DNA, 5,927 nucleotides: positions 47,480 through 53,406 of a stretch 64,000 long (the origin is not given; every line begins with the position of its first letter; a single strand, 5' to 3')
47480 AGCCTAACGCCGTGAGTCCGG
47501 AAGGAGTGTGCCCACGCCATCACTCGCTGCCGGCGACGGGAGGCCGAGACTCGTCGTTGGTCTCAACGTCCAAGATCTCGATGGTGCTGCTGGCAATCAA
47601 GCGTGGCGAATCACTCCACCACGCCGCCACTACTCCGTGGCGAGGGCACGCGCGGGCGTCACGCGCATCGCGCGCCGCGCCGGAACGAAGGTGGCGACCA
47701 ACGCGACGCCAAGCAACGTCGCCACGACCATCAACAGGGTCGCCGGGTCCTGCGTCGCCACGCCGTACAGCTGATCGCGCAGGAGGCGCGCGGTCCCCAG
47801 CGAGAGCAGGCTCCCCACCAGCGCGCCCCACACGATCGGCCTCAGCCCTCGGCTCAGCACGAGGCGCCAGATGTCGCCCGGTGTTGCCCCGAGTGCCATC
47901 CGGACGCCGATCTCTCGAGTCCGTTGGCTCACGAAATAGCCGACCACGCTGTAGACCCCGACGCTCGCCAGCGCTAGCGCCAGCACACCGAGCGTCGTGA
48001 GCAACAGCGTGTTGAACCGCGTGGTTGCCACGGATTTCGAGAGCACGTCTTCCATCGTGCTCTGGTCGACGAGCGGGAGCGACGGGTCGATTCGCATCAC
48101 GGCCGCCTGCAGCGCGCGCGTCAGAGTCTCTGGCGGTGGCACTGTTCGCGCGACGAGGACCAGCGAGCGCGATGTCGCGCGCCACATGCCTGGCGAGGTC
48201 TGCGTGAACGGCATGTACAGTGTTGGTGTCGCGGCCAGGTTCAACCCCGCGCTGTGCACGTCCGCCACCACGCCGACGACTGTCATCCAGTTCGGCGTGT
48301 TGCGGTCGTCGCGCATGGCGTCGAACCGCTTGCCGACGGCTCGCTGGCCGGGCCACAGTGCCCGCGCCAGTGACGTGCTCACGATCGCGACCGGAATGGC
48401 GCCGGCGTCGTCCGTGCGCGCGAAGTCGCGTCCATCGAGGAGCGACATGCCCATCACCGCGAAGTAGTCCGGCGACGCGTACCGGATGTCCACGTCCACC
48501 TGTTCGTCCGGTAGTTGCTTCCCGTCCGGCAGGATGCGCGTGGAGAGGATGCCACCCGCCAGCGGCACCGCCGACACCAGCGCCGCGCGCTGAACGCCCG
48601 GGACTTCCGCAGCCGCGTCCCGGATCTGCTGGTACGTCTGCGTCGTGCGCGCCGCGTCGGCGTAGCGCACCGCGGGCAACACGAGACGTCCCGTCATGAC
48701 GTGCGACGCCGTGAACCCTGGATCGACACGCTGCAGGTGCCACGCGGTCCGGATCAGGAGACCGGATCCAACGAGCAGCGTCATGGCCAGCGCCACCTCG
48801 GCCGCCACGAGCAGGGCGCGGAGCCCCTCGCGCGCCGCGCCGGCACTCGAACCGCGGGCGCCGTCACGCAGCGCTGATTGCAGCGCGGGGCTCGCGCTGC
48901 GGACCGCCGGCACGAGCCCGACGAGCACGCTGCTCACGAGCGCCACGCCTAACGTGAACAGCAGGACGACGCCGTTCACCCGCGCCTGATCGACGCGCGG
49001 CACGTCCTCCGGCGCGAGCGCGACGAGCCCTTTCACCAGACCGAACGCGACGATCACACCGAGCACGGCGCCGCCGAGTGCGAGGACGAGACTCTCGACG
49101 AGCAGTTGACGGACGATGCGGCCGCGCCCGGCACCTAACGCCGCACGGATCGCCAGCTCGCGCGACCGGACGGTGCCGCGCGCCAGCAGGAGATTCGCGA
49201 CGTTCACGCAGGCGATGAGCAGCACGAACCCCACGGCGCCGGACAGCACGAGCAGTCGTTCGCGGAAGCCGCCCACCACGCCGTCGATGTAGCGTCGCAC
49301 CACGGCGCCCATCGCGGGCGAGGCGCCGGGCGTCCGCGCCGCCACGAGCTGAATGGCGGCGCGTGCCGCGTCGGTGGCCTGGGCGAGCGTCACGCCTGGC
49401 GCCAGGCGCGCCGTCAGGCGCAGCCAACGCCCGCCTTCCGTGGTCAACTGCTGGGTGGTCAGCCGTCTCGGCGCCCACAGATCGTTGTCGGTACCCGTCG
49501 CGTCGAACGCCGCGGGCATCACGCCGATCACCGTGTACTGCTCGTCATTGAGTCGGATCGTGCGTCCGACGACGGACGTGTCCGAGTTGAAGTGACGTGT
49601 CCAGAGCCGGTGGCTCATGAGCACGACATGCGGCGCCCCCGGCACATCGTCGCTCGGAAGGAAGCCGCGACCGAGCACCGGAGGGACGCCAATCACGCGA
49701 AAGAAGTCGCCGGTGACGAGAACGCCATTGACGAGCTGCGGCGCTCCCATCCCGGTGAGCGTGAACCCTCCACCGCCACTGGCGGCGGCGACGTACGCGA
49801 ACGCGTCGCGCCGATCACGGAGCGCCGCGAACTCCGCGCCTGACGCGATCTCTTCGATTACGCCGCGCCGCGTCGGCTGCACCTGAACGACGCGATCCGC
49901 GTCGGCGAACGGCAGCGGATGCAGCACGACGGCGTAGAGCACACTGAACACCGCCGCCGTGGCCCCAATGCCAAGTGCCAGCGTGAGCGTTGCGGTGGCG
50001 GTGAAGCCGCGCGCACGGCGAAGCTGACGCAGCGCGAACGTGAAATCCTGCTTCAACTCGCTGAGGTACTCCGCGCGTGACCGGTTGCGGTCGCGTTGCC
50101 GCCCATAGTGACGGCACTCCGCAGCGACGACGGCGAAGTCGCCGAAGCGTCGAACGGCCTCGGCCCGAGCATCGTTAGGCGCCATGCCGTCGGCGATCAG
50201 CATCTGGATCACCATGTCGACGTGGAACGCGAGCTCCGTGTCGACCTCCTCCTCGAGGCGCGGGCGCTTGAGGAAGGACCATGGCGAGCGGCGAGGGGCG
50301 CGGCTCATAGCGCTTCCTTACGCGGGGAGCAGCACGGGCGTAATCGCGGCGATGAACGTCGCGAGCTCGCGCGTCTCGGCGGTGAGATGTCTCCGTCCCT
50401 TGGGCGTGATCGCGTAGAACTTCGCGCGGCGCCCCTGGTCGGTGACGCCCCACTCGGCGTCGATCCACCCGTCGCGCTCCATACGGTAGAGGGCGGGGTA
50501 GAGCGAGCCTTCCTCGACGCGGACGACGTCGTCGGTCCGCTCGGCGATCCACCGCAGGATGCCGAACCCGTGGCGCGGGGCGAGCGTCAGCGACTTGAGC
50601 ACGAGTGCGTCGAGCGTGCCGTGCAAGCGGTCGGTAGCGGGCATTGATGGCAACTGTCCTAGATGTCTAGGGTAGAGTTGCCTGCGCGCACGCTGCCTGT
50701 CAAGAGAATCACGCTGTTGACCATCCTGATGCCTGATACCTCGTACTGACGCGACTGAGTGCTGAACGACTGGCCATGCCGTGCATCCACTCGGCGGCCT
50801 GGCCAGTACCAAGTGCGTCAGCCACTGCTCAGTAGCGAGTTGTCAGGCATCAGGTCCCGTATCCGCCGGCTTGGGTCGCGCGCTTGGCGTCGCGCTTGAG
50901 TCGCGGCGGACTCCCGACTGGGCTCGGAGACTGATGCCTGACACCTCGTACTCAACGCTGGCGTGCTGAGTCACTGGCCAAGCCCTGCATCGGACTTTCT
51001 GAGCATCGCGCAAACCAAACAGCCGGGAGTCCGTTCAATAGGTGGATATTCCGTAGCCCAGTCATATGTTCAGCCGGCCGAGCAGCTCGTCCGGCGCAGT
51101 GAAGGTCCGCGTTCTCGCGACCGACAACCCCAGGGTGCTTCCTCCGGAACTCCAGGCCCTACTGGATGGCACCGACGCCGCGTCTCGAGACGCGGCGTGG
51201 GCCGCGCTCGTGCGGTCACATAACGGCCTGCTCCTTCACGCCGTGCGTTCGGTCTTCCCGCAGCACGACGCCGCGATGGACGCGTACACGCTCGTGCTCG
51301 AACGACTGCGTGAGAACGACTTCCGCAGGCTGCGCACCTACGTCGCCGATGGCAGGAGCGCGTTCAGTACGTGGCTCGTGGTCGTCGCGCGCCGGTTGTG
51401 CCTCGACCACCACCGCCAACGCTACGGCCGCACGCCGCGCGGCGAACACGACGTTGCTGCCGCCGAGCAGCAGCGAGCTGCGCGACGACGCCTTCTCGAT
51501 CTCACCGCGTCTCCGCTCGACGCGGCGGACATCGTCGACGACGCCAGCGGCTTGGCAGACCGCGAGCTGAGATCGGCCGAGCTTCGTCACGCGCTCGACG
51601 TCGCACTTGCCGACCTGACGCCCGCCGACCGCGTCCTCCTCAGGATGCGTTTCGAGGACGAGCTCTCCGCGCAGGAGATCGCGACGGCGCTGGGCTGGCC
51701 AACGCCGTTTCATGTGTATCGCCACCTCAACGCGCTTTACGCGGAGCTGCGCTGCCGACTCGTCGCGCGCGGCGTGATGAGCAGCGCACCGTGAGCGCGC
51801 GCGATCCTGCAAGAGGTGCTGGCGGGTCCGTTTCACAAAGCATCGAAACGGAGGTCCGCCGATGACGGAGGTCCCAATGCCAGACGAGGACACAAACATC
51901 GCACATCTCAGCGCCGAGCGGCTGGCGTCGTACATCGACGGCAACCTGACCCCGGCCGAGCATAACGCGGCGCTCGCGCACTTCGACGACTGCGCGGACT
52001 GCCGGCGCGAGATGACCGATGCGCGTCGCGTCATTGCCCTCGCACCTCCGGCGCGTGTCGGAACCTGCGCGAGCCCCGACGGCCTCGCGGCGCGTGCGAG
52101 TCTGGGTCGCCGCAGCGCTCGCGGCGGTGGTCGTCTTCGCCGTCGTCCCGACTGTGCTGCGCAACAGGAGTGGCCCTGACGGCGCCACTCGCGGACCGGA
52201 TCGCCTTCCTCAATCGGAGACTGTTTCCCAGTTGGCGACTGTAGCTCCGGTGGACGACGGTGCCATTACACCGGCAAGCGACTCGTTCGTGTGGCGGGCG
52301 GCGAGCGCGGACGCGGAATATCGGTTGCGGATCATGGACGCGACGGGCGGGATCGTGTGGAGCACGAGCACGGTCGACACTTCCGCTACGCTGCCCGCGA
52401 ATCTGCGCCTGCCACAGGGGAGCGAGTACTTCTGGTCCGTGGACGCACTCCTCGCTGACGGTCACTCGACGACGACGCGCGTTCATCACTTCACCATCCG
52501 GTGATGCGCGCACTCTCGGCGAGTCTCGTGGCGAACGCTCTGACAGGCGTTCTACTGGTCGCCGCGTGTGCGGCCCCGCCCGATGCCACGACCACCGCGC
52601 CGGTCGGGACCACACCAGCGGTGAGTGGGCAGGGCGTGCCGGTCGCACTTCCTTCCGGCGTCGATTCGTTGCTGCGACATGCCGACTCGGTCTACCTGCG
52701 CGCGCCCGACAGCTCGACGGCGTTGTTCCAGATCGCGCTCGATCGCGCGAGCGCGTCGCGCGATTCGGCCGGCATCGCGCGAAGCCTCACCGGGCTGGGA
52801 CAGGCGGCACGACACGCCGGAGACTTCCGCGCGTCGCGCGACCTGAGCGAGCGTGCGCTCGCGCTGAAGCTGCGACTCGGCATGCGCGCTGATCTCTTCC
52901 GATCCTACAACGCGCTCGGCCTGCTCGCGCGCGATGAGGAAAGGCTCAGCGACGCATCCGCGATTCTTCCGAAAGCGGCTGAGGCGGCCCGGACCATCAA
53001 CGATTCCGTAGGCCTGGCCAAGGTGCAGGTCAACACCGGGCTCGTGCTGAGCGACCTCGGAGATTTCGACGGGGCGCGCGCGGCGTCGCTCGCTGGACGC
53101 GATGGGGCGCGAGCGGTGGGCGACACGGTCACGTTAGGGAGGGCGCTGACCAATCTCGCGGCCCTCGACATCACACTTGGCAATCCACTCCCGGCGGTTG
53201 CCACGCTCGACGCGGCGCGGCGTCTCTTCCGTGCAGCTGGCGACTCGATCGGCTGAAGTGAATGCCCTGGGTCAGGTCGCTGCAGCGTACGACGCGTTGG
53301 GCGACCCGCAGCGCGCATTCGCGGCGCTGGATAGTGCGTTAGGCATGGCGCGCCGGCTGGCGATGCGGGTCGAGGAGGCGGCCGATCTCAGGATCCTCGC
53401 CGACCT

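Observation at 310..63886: Hyper-abundant dispersed octamer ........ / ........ (about one copy per kb)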

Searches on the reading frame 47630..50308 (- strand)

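Call 12: search_protein_families(library=pfam, proteins=[window:47630-50308:-])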
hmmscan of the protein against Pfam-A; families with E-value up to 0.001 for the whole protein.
window:47630-50308:- (892 aa): 2 families
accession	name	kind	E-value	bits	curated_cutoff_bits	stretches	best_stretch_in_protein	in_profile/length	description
PF12704.14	MacB_PCD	-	6.5e-41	141.3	27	2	103-317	1-206/207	MacB-like periplasmic core domain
PF02687.27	FtsX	-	1e-26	93.8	25.5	2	773-885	3-120/120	FtsX-like permease C-terminal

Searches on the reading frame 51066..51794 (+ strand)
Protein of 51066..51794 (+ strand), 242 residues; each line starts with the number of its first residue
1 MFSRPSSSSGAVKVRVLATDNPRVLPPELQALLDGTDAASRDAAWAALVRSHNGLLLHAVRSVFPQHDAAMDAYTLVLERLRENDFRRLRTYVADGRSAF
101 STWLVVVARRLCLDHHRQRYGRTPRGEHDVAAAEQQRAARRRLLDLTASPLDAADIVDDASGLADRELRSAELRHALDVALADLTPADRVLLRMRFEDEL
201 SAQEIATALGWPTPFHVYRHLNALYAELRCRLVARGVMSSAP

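Call 13: search_protein_families(library=pfam, proteins=[window:51066-51794:+])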
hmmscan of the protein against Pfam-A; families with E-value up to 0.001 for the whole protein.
window:51066-51794:+ (242 aa): 3 families
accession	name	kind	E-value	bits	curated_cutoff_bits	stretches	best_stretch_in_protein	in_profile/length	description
PF04542.20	Sigma70_r2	-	4e-06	27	24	1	48-119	1-68/71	Sigma-70 region 2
PF08281.18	Sigma70_r4_2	-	1e-05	25.5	25.7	1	175-212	2-39/54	Sigma-70, region 4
PF04545.22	Sigma70_r4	-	2.1e-05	24.4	24.1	1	180-211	1-32/50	Sigma-70, region 4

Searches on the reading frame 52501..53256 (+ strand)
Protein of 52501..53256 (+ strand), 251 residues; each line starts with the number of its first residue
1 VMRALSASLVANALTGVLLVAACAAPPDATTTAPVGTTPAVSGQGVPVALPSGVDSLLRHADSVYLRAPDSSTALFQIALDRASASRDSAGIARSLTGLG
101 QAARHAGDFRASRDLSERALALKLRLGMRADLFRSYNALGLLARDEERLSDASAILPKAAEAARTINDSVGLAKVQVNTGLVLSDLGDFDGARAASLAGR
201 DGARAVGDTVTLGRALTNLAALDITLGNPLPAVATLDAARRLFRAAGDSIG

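Call 13: search_protein_families(library=pfam, proteins=[window:52501-53256:+])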
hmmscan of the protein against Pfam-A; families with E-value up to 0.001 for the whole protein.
window:52501-53256:+ (251 aa): 3 families
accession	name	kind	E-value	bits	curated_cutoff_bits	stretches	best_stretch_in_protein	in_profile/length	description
PF13424.12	TPR_12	-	1.4e-15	57.7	30.1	2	70-123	20-75/77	Tetratricopeptide repeat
PF13181.12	TPR_8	-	0.0002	21.7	25.7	0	134-164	2-32/34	Tetratricopeptide repeat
PF13374.12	TPR_10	-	0.00027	21.3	27.5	0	93-123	2-32/42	Tetratricopeptide repeat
